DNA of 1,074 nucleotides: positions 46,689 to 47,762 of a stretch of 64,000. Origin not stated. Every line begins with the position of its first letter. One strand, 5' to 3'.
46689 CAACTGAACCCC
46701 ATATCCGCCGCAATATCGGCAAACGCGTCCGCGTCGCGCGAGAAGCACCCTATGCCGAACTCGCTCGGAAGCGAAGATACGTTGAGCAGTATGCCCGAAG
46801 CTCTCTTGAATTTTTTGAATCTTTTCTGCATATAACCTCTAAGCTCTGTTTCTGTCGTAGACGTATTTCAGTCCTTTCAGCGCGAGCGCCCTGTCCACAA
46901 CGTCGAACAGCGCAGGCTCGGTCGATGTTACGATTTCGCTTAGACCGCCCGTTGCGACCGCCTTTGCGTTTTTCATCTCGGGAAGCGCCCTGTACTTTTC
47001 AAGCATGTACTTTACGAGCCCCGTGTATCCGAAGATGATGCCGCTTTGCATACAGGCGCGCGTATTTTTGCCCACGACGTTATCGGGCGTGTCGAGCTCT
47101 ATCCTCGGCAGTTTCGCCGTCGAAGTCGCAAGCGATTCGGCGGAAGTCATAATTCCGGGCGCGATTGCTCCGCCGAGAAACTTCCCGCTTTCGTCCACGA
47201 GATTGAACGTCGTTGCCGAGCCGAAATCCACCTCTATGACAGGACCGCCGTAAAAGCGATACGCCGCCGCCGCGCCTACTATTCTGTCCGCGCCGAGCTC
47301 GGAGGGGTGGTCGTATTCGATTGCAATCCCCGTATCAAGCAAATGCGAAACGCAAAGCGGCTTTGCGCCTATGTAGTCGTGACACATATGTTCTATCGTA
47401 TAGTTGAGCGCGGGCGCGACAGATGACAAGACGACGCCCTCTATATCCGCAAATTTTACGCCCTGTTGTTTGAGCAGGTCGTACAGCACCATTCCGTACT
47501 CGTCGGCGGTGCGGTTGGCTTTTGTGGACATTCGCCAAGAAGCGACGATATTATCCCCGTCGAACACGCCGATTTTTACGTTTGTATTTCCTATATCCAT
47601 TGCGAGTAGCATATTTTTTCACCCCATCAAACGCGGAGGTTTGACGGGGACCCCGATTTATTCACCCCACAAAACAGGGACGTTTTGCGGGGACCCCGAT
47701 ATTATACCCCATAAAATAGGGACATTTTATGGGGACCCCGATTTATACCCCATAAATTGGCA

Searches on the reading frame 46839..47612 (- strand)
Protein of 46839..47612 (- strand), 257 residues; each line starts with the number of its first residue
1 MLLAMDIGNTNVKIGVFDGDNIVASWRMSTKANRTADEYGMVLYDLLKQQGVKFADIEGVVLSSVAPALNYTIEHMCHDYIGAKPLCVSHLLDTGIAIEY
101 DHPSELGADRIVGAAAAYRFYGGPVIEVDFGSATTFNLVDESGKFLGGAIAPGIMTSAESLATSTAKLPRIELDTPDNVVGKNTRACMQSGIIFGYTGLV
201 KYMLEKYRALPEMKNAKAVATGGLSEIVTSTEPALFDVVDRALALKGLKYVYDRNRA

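Call 12: find_encoding_contigs(protein=window:46839-47612:-, flank=3000, max_places=10)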
Protein window:46839-47612:- (257 aa): 3 contigs read that carry it; 1 place shown.
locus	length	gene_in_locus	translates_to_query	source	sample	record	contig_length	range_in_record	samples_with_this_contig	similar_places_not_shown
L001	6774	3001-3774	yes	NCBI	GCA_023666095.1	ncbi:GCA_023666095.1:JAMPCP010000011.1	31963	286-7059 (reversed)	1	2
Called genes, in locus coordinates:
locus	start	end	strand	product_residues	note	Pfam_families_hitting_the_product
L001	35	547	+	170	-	PF03358:FMN_red (faint), PF12682:Flavodoxin_4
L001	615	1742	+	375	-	PF00248:Aldo_ket_red, PF13746:Fer4_18 (faint), PF14691:Fer4_20 (faint), PF12838:Fer4_7 (faint), PF13183:Fer4_8 (weak), PF13187:Fer4_9, PF13534:Fer4_17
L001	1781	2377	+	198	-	PF12822:ECF_trnsprt (weak)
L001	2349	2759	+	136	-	PF08973:TM1506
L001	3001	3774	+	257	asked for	PF03309:Pan_kinase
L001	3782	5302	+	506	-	PF02446:Glyco_hydro_77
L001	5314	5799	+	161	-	-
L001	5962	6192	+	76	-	PF00550:PP-binding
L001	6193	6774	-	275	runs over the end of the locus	PF00180:Iso_dh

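Call 43: find_homologous_proteins(query=window:46839-47612:-, max_evalue=1e-40)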
Query window:46839-47612:- (257 aa): 7163 proteins with E <= 1e-40 among 8000 candidates; the best 120 are listed.
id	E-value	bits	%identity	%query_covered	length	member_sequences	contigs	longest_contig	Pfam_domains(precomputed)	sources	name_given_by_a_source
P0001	7.0e-166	568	100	100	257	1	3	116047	PF03309.21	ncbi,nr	ncbi:MAG: type III pantothenate kinase [Bacteroides sp.]|nr:type III pantothenate kinase [Bacillota 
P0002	1.5e-154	531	92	100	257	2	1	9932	PF03309.21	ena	-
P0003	6.5e-153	525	91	100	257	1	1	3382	PF03309.21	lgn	-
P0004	5.3e-146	503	88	100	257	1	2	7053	PF03309.21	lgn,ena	-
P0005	5.0e-145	499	88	100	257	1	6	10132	PF03309.21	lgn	-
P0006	5.2e-145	499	88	100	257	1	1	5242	PF03309.21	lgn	-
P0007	6.3e-145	499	88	100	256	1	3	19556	PF03309.21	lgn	-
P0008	5.2e-144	496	87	100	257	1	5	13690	PF03309.21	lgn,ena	-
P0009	1.8e-143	494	87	100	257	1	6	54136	PF03309.21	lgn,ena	-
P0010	8.0e-143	492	87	100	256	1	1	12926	PF03309.21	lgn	-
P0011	9.4e-143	492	87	100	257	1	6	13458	PF03309.21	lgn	-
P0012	2.3e-142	491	86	100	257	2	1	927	PF03309.21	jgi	-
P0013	1.9e-141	488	85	100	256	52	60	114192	PF03309.21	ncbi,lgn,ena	-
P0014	1.0e-140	485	85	100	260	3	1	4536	PF03309.21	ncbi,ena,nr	ncbi:MAG: type III pantothenate kinase [Clostridia bacterium]|nr:type III pantothenate kinase [Clost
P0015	8.5e-138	476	84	100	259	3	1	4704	PF03309.21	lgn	-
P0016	1.2e-137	475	84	100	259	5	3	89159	PF03309.21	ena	-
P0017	7.1e-137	473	84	99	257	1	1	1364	PF03309.21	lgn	-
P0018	1.6e-135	468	81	100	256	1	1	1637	PF03309.21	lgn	-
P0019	6.8e-133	460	80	100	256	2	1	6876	PF03309.21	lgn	-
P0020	1.6e-130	452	79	99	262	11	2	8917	PF03309.21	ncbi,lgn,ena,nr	ncbi:MAG: type III pantothenate kinase [Clostridia bacterium]|nr:type III pantothenate kinase [Clost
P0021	2.4e-130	451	79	99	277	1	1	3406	PF03309.21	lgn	-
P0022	9.0e-130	449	78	100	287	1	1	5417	PF03309.21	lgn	-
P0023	4.1e-127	441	77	100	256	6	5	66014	PF03309.21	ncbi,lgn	-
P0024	1.4e-126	439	78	99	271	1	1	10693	PF03309.21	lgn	-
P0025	3.6e-125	434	86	89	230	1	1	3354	PF03309.21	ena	-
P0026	1.7e-124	432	76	100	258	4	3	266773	PF03309.21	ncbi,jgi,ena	-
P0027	5.5e-123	427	72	100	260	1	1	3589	PF03309.21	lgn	-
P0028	1.0e-122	426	73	100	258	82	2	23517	PF03309.21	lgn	-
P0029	1.9e-121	422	72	100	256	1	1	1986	PF03309.21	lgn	-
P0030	2.9e-121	422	71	99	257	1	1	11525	PF03309.21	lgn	-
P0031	3.2e-121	421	71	100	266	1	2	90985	PF03309.21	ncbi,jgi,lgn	jgi:type III pantothenate kinase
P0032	5.5e-121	421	73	99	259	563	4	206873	PF03309.21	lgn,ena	-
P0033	1.4e-120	419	72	100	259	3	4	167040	PF03309.21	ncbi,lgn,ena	-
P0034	1.2e-119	416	72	99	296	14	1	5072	PF03309.21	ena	-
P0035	1.2e-119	416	71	100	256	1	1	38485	PF03309.21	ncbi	-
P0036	5.1e-119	414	71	100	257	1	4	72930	PF03309.21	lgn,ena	-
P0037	6.0e-119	414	72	100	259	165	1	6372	PF03309.21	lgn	-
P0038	6.8e-119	414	72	100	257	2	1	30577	PF03309.21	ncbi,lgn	-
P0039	8.9e-119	413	71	100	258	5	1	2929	PF03309.21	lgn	-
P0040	2.1e-118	412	70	100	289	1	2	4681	PF03309.21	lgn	-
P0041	2.3e-118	412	71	100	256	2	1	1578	PF03309.21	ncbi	-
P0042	2.8e-118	412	71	99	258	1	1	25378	PF03309.21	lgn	-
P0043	3.0e-118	412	70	99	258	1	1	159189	PF03309.21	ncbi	-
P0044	6.4e-118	411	70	99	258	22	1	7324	PF03309.21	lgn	-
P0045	7.1e-118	411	70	99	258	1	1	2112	PF03309.21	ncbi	-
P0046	8.1e-118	410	71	99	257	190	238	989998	PF03309.21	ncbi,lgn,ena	-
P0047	8.4e-118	410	70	99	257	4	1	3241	PF03309.21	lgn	-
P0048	2.9e-117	409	70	100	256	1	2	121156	PF03309.21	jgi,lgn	-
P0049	3.5e-117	408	70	100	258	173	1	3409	PF03309.21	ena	-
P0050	6.2e-117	407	71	99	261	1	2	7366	PF03309.21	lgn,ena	-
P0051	8.7e-117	407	69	100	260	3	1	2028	PF03309.21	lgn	-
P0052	9.3e-117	407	70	100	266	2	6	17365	PF03309.21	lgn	-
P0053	1.0e-116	407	70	99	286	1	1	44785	PF03309.21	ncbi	-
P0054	1.1e-116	407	70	100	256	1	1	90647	PF03309.21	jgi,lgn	-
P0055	1.5e-116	406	70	100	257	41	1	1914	PF03309.21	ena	-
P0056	1.8e-116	406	71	100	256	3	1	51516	PF03309.21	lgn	-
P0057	1.9e-116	406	69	99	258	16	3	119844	PF03309.21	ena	-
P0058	3.5e-116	405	70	100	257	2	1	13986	PF03309.21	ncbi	-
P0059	4.2e-116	405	70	99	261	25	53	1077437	PF03309.21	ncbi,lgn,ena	-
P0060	5.0e-116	404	68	100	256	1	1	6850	PF03309.21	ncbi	-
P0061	2.4e-115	402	69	99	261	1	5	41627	PF03309.21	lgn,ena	-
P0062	2.7e-115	402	71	99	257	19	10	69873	PF03309.21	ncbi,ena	-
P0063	3.5e-115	402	69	99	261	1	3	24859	PF03309.21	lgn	-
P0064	4.8e-115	401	69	100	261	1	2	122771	PF03309.21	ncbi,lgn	-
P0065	6.3e-115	401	69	99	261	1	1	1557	PF03309.21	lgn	-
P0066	6.5e-115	401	69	99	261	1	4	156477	PF03309.21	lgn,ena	-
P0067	1.0e-114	400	67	100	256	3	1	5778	PF03309.21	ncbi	-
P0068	1.1e-114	400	68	99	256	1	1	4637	PF03309.21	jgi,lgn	-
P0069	1.6e-114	400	69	99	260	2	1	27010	PF03309.21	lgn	-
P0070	2.2e-114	399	67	100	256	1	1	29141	PF03309.21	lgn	-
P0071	2.6e-114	399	70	100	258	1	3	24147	PF03309.21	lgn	-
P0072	3.2e-114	399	67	99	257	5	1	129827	PF03309.21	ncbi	-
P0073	3.2e-114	399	68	100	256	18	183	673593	PF03309.21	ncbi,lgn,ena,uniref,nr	ncbi:MAG TPA: type III pantothenate kinase [Candidatus Limadaptatus stercoripullorum]|uniref:Type II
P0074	3.3e-114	398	69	99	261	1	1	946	PF03309.21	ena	-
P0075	6.9e-114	397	68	100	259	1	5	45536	PF03309.21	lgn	-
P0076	7.9e-114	397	68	99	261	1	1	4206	PF03309.21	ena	-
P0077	1.0e-113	397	69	99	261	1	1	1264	PF03309.21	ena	-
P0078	1.3e-113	397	67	100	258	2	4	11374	PF03309.21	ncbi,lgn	-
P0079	1.6e-113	396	67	100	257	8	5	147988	PF03309.21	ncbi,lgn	-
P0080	2.0e-113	396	69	99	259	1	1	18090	PF03309.21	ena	-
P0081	3.1e-113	395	67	99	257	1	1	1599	PF03309.21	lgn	-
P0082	3.5e-113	395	68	100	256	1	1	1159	PF03309.21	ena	-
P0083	4.3e-113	395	68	100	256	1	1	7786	PF03309.21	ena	-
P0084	4.3e-112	392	67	100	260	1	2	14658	PF03309.21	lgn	-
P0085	4.0e-111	388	67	99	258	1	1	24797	PF03309.21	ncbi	-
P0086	2.4e-110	386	66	99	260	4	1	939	PF03309.21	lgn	-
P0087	2.8e-109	382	68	100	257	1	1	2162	PF03309.21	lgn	-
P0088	1.7e-108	380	69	98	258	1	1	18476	PF03309.21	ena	-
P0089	2.4e-108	379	66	100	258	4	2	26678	PF03309.21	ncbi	-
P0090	3.1e-108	379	66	99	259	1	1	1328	PF03309.21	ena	-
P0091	4.8e-108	378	67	100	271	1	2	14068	PF03309.21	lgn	-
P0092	1.2e-107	377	64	100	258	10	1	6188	PF03309.21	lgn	-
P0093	1.2e-107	377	65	100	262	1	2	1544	PF03309.21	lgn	-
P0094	2.1e-107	376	69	99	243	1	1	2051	PF03309.21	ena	-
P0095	4.2e-107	375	65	99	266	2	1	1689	PF03309.21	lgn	-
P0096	4.3e-107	375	66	100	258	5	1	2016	PF03309.21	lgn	-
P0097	4.9e-107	375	68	99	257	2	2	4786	PF03309.21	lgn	-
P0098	7.1e-107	374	64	100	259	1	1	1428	PF03309.21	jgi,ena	-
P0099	8.7e-107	374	66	100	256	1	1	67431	PF03309.21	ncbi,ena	-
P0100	1.0e-106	374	64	100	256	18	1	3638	PF03309.21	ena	-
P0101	1.4e-106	374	65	100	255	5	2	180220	PF03309.21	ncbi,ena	-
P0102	2.7e-106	373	67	99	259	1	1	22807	PF03309.21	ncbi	-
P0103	2.8e-106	373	65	100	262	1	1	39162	PF03309.21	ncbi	-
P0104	3.0e-106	372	65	99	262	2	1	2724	PF03309.21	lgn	-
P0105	3.0e-106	372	63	100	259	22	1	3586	PF03309.21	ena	-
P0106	4.4e-106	372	65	99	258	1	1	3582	PF03309.21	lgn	-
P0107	6.6e-106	371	63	100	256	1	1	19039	PF03309.21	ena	-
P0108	7.6e-106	371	64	100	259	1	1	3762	PF03309.21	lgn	-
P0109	8.1e-106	371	66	100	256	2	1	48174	PF03309.21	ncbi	-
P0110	1.2e-105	370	63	100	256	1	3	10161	PF03309.21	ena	-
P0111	3.8e-105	369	63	100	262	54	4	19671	PF03309.21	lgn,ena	-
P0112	8.9e-105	368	63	100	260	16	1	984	PF03309.21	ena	-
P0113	9.8e-105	367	63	100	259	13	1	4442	PF03309.21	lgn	-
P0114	1.2e-104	367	62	100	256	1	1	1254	PF03309.21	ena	-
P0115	1.4e-104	367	65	99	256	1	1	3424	PF03309.21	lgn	-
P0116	4.6e-104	365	61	100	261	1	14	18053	PF03309.21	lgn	-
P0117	4.7e-104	365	61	100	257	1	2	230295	PF03309.21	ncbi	-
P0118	5.0e-104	365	63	99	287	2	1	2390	PF03309.21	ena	-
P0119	7.5e-104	365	64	99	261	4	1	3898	PF03309.21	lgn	-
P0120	1.3e-103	364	62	100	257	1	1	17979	PF03309.21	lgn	-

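Call 44: find_encoding_contigs(protein=P0002, flank=2500, max_places=2)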
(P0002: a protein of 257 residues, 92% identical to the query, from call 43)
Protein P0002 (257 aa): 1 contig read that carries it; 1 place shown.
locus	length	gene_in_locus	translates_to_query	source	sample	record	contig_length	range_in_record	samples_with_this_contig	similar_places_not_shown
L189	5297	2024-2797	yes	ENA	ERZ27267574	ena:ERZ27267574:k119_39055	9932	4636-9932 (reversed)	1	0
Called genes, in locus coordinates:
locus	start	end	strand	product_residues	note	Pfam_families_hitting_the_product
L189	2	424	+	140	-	?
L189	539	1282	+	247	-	PF00230:MIP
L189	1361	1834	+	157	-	PF00583:Acetyltransf_1, PF13673:Acetyltransf_10, PF13527:Acetyltransf_9 (weak), PF13508:Acetyltransf_7, PF08445:FR47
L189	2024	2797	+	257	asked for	PF03309:Pan_kinase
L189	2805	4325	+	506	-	PF02446:Glyco_hydro_77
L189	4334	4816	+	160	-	-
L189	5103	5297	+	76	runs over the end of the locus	PF00550:PP-binding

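Call 45: find_encoding_contigs(protein=P0009, flank=2500, max_places=3)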
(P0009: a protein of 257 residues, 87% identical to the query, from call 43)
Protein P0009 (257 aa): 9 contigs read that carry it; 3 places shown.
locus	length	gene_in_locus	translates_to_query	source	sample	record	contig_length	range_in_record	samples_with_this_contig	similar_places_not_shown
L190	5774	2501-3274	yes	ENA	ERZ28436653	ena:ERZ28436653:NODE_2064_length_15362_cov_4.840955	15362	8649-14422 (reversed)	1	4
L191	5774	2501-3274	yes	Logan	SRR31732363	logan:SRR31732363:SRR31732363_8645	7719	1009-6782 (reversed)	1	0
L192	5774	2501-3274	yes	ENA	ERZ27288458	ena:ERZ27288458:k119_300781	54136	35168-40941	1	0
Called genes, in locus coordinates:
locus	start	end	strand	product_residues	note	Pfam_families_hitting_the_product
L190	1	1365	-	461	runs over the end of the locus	PF28494:GlyRS_ins_1 (weak), PF00587:tRNA-synt_2b, PF03129:HGTP_anticodon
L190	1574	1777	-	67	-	-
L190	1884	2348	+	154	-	PF03073:TspO_MBR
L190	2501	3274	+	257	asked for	PF03309:Pan_kinase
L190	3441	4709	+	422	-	PF03447:NAD_binding_3, PF00742:Homoserine_dh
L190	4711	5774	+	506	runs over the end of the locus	PF02446:Glyco_hydro_77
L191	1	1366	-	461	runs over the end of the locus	PF28494:GlyRS_ins_1 (weak), PF00587:tRNA-synt_2b, PF03129:HGTP_anticodon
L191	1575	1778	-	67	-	-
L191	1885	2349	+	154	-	PF03073:TspO_MBR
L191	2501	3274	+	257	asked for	PF03309:Pan_kinase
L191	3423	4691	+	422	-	PF03447:NAD_binding_3, PF00742:Homoserine_dh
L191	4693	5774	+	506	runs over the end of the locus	PF02446:Glyco_hydro_77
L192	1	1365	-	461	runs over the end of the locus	PF28494:GlyRS_ins_1 (weak), PF00587:tRNA-synt_2b, PF03129:HGTP_anticodon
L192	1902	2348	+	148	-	PF03073:TspO_MBR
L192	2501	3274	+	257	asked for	PF03309:Pan_kinase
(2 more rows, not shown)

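Call 46: find_encoding_contigs(protein=P0013, flank=2500, max_places=4)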
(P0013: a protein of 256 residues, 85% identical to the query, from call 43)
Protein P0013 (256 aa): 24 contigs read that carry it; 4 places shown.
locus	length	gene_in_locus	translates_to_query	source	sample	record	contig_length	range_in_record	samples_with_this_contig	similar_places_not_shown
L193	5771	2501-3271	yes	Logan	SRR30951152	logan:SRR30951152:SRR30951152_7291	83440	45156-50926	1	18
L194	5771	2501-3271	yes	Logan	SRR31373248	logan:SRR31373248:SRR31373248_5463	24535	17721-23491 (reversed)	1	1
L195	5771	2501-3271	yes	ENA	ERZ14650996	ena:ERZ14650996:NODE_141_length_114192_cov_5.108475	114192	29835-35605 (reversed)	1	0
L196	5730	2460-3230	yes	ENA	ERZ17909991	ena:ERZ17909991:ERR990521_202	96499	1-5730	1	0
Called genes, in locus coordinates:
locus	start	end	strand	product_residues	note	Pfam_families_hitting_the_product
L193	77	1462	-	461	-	PF28494:GlyRS_ins_1 (weak), PF00587:tRNA-synt_2b, PF03129:HGTP_anticodon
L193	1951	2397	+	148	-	PF03073:TspO_MBR (weak)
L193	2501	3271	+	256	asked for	PF03309:Pan_kinase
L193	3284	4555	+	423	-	PF03447:NAD_binding_3, PF00742:Homoserine_dh, PF01842:ACT (faint)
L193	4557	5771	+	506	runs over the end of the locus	PF02446:Glyco_hydro_77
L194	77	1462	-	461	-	PF28494:GlyRS_ins_1 (weak), PF00587:tRNA-synt_2b, PF03129:HGTP_anticodon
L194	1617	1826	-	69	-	-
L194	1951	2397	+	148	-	PF03073:TspO_MBR (weak)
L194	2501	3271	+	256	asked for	PF03309:Pan_kinase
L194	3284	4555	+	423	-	PF03447:NAD_binding_3, PF00742:Homoserine_dh, PF01842:ACT (faint)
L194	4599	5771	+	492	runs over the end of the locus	PF02446:Glyco_hydro_77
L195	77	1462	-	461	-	PF28494:GlyRS_ins_1 (weak), PF00587:tRNA-synt_2b, PF03129:HGTP_anticodon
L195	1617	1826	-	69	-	-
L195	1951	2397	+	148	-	PF03073:TspO_MBR (weak)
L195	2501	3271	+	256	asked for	PF03309:Pan_kinase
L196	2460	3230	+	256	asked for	PF03309:Pan_kinase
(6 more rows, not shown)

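Call 47: find_encoding_contigs(protein=P0016, flank=2500, max_places=2)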
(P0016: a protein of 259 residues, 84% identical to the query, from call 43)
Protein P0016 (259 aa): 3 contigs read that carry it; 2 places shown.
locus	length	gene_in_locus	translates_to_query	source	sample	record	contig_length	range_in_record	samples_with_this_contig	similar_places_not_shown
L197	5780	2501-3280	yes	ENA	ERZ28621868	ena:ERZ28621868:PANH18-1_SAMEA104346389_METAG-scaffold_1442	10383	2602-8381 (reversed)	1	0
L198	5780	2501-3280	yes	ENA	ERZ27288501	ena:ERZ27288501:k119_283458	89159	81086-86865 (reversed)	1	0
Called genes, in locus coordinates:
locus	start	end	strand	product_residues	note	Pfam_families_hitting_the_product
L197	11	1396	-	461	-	PF28494:GlyRS_ins_1 (weak), PF00587:tRNA-synt_2b, PF03129:HGTP_anticodon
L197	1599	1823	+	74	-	-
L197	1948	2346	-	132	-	-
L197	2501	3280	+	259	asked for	PF03309:Pan_kinase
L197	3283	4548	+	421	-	PF03447:NAD_binding_3, PF00742:Homoserine_dh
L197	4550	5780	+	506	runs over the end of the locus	PF02446:Glyco_hydro_77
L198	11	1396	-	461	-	PF28494:GlyRS_ins_1 (weak), PF00587:tRNA-synt_2b, PF03129:HGTP_anticodon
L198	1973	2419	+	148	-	-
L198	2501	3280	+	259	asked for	PF03309:Pan_kinase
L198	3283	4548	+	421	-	PF03447:NAD_binding_3, PF00742:Homoserine_dh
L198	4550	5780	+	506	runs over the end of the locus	PF02446:Glyco_hydro_77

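Call 56: find_encoding_contigs(protein=P0003, flank=2500, max_places=2)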
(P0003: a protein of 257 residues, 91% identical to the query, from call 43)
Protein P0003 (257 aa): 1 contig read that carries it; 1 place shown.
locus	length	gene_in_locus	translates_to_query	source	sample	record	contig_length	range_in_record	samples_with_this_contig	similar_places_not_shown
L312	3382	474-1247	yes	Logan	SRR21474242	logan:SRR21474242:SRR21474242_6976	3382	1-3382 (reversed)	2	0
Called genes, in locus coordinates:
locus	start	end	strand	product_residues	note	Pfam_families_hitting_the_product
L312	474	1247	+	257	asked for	PF03309:Pan_kinase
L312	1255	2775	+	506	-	PF02446:Glyco_hydro_77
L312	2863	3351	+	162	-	-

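Call 57: find_encoding_contigs(protein=P0005, flank=2500, max_places=4)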
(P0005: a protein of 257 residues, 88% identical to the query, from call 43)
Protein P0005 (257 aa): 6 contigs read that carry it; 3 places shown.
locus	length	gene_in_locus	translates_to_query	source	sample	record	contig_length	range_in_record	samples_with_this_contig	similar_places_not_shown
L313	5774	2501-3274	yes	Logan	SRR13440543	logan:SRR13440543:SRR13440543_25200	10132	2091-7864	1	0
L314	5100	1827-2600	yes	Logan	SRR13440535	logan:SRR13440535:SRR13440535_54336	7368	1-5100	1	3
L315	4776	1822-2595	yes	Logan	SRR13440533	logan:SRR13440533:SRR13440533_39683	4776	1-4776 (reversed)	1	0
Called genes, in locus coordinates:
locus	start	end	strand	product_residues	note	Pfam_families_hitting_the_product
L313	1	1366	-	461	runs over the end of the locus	PF28494:GlyRS_ins_1 (weak), PF00587:tRNA-synt_2b, PF03129:HGTP_anticodon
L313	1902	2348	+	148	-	PF03073:TspO_MBR (weak)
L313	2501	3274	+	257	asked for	PF03309:Pan_kinase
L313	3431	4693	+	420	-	PF03447:NAD_binding_3, PF00742:Homoserine_dh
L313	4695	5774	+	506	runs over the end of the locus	PF02446:Glyco_hydro_77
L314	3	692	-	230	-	?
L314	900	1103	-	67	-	-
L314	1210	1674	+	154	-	PF03073:TspO_MBR (weak)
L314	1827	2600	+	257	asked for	PF03309:Pan_kinase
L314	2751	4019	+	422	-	PF03447:NAD_binding_3, PF00742:Homoserine_dh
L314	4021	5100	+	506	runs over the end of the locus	PF02446:Glyco_hydro_77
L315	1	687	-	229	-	?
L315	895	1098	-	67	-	-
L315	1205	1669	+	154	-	PF03073:TspO_MBR (weak)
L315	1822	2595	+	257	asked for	PF03309:Pan_kinase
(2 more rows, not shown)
